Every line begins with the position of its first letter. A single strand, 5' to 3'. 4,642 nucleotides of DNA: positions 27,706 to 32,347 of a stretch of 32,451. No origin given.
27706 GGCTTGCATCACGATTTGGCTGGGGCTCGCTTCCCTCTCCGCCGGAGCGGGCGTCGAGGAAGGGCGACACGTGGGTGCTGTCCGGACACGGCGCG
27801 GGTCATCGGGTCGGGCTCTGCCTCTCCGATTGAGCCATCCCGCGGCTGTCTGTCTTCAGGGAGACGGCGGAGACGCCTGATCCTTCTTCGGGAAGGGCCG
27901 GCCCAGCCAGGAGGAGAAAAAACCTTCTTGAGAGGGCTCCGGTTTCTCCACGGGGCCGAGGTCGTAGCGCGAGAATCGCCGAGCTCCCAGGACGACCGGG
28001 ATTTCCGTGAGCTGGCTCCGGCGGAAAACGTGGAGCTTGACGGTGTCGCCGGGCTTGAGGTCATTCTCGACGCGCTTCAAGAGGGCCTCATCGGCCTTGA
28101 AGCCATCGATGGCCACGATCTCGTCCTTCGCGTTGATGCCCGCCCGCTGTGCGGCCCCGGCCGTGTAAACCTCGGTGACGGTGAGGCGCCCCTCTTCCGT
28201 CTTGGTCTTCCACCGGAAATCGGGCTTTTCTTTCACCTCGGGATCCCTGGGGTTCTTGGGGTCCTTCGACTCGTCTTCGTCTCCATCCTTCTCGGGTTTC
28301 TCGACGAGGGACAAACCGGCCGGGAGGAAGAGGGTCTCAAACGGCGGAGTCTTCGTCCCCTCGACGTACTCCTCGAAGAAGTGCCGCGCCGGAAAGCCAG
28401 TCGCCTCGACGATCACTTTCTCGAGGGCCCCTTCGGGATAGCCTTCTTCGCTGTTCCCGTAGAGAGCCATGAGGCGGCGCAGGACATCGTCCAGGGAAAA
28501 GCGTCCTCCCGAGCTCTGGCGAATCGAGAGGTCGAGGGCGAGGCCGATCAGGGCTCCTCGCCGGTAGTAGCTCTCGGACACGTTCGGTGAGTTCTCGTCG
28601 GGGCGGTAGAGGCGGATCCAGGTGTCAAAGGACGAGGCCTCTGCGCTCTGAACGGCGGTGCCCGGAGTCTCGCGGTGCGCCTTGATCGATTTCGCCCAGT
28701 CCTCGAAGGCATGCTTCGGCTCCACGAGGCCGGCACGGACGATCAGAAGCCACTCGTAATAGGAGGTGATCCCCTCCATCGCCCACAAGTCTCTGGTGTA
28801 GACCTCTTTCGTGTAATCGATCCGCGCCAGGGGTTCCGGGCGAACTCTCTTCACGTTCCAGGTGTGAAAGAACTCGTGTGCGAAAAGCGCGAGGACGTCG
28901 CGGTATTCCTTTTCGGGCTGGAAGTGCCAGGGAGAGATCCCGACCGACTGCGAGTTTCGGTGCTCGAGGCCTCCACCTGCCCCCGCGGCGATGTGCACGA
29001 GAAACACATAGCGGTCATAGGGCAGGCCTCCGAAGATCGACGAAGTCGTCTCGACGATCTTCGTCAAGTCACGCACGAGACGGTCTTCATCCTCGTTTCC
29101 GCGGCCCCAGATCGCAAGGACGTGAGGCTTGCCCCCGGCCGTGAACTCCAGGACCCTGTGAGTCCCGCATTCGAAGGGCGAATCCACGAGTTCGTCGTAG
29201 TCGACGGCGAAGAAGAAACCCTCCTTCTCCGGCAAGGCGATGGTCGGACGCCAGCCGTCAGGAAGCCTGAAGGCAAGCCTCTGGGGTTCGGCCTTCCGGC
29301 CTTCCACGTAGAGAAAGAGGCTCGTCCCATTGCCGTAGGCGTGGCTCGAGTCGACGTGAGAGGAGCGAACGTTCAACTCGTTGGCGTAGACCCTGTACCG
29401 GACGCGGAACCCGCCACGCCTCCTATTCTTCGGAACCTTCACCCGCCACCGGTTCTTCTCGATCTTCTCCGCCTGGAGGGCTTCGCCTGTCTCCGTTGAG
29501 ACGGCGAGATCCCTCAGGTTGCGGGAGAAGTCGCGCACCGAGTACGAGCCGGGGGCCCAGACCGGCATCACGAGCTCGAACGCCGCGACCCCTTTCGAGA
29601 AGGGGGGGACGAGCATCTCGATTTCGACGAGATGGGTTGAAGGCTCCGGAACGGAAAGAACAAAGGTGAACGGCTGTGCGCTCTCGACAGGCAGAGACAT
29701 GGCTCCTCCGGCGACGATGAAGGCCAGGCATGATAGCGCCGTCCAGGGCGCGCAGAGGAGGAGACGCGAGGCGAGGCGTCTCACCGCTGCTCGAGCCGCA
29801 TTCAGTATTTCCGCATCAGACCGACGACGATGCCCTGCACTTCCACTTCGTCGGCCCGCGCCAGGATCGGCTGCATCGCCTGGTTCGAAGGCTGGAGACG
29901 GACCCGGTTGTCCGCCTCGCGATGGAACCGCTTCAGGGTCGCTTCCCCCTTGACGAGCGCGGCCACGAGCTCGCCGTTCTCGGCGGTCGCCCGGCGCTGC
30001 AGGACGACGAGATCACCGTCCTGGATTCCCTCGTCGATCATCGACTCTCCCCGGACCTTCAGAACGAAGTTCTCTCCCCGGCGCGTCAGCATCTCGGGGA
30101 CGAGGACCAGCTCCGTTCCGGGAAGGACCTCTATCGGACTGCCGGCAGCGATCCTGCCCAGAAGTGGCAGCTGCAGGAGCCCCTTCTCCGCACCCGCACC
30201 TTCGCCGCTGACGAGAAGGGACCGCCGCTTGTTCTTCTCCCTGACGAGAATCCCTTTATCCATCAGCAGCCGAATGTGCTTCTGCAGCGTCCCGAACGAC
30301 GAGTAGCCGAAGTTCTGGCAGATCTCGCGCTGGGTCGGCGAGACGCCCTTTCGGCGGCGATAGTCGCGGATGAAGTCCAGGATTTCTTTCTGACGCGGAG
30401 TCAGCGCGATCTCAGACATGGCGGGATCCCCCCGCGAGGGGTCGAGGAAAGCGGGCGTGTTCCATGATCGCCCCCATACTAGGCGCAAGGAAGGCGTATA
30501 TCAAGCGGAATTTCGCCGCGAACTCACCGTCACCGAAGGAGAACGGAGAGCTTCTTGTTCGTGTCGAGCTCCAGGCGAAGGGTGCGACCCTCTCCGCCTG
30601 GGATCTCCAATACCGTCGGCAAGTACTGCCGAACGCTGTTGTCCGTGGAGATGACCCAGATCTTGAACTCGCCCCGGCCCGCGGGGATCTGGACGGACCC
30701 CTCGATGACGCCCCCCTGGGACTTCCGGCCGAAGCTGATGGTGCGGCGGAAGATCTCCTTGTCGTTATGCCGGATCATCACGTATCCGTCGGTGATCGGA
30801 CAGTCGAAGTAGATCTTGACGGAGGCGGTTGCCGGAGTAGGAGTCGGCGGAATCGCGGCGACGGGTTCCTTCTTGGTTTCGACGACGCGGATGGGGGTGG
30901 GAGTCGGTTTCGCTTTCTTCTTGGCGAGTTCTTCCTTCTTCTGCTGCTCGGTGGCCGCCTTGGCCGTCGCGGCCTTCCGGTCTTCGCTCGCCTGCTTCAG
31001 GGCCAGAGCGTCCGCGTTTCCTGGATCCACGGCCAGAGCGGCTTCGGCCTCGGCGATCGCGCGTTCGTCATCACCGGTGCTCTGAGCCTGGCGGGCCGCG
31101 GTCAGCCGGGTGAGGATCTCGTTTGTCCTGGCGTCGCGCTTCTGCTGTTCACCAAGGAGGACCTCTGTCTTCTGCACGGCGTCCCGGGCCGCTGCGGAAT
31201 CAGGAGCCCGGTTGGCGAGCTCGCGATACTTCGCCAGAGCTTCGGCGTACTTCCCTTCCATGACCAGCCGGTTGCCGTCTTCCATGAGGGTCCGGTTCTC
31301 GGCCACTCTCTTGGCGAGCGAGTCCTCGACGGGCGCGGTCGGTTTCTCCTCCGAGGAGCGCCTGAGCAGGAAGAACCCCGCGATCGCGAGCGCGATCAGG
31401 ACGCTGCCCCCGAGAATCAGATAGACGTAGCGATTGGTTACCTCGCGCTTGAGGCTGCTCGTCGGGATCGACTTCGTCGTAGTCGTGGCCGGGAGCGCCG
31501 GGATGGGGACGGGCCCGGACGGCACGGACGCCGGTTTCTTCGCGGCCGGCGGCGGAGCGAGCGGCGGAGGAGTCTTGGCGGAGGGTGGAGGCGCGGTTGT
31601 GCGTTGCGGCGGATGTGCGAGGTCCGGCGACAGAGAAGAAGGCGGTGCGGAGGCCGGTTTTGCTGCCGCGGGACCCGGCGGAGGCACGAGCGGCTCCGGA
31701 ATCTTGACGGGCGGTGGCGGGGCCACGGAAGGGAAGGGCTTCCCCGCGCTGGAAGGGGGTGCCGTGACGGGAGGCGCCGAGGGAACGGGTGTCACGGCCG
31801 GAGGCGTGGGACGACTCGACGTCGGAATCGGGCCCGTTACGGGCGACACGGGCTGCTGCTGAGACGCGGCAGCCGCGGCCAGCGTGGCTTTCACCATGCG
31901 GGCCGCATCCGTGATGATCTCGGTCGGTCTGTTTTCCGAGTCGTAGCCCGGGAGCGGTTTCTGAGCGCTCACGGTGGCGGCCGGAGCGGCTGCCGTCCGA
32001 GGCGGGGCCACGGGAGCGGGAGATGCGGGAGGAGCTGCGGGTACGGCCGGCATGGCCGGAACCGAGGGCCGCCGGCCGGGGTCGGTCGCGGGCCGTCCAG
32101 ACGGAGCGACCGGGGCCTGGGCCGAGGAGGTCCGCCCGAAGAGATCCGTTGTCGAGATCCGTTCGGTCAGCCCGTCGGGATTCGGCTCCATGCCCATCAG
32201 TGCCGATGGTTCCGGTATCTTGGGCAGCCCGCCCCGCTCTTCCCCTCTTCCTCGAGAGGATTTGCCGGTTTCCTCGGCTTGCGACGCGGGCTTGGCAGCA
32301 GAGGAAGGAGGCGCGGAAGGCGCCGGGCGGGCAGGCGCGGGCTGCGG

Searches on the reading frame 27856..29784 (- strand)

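Call 3: search_protein_families(library=pfam, proteins=[window:27856-29784:-], max_evalue=1)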
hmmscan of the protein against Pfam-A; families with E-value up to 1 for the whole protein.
window:27856-29784:- (642 aa): 7 families
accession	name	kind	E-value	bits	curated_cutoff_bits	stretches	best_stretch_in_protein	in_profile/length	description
PF17899.6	Peptidase_M61_N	-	5e-47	160.5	23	1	43-207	4-167/168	Peptidase M61 N-terminal domain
PF05299.18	Peptidase_M61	-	7.7e-44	149.3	22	1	298-413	3-118/118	M61 glycyl aminopeptidase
PF13180.12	PDZ_2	-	2.2e-07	31.5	27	1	528-597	8-78/80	PDZ domain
PF00595.29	PDZ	-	0.00019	22.2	23.2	1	531-586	24-80/81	PDZ domain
PF17820.7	PDZ_6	-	0.004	17.3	27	1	535-561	1-27/54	PDZ domain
PF21558.3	Pept_S41_N_bact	-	0.013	15.8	27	1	540-565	10-35/87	Bacteroidetes, Peptidase, S41 family, N-terminal domain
PF10633.15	NPCBM_assoc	-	0.054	14.1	24.4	0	94-132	37-75/78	NPCBM-associated, NEW3 domain of alpha-galactosidase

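Call 4: search_protein_families(library=ncbifam, proteins=[window:27856-29784:-], max_evalue=1)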
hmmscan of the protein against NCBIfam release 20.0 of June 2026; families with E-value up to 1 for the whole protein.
window:27856-29784:- (642 aa): 14 families
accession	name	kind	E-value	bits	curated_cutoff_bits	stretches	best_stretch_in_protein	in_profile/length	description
TIGR02037.1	degP_htrA_DO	subfamily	1.6e-06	27.3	416.2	1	528-602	256-330/434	Do family serine endopeptidase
TIGR02038.1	protease_degS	equivalog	0.00018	20.7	422.95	1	534-600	280-347/351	outer membrane-stress sensor serine endopeptidase DegS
NF041199.1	trx7_PDZ_seleno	equivalog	0.0003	19.8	300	1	536-597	321-388/390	Trx7/PDZ domain-containing (seleno)protein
NF045588.1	Cterm_S41_CtpA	exception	0.0017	17.3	625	1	527-593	119-187/401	carboxyl-terminal processing protease CtpA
NF007526.1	PRK10139.1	equivalog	0.0027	16.5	756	1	535-600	294-360/456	serine endoprotease DegQ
NF045589.1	Cterm_S41_CtpB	exception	0.0027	16.4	633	1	526-591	124-191/416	carboxyl-terminal processing protease CtpB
TIGR00225.1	prc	subfamily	0.005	15.9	218.6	1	529-590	59-122/335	C-terminal processing peptidase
NF047968.1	SerProtHtrA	equivalog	0.0094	15.3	470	1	528-598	286-356/357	serine protease HtrA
NF008147.1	PRK10898.1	equivalog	0.013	14.6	408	1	534-597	281-345/352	outer membrane-stress sensor serine endopeptidase DegS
NF041521.1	HhoA_HhoB_HtrA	equivalog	0.015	14.6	450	1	516-599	248-331/335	HhoA/HhoB/HtrA family serine endopeptidase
NF008046.0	PRK10779.1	equivalog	0.028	13.5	477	1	535-598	225-288/450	sigma E protease regulator RseP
NF040960.1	MamE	equivalog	0.047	12.3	800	1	534-602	469-538/659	magnetosome formation protease MamE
TIGR03900.1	prc_long_Delta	hypoth_equivalog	0.07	11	660.95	1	531-560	150-179/973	MXAN_5808 family serine peptidase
TIGR00054.1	TIGR00054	equivalog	0.15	10.8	147.55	1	528-598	198-268/421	RIP metalloprotease RseP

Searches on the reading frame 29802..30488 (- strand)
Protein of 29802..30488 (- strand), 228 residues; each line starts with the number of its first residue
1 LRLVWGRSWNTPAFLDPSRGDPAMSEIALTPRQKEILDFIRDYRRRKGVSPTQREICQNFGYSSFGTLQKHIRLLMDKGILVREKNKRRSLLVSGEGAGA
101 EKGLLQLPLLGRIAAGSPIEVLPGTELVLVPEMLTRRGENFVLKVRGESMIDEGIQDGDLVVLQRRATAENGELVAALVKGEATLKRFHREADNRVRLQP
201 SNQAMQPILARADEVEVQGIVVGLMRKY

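Call 13: search_protein_families(library=pfam, proteins=[window:29802-30488:-], max_evalue=0.01)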
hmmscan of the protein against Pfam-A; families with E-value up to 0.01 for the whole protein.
window:29802-30488:- (228 aa): 3 families
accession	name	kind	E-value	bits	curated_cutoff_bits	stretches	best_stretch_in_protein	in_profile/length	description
PF00717.28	Peptidase_S24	-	6.2e-28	97.3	23.3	1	108-222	1-116/116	Peptidase S24-like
PF01726.22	LexA_DNA_bind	-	2.7e-14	53.2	23.7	1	28-89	3-64/65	LexA DNA binding domain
PF04358.19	DsrC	-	0.00092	20.1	24.9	1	25-63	33-71/107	DsrC like protein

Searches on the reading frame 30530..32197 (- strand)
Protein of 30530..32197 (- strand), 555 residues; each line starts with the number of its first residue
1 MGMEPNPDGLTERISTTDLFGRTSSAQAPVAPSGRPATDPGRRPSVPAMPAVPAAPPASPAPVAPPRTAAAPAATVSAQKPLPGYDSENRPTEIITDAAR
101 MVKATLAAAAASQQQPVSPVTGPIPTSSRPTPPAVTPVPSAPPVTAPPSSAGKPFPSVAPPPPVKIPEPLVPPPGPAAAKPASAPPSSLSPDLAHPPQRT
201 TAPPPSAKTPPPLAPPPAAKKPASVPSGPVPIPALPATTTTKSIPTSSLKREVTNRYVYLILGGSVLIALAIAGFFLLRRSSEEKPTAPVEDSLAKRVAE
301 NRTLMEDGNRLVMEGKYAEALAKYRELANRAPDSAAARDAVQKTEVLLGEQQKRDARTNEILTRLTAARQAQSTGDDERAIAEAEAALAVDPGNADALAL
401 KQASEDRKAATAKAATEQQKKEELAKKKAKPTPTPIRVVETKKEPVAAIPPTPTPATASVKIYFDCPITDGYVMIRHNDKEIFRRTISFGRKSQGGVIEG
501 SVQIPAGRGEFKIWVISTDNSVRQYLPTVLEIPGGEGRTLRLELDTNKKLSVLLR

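Call 13: search_protein_families(library=pfam, proteins=[window:30530-32197:-], max_evalue=0.01)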
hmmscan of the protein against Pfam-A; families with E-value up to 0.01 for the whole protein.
window:30530-32197:- (555 aa): 3 families
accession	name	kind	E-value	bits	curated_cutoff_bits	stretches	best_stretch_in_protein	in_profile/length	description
PF13428.12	TPR_14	-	0.00032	21.6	23.5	0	365-399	5-39/44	Tetratricopeptide repeat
PF07719.23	TPR_2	-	0.00049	20.4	27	0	308-333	8-33/34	Tetratricopeptide repeat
PF13414.12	TPR_11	-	0.0022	18.1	26.8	0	308-337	1-30/42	TPR repeat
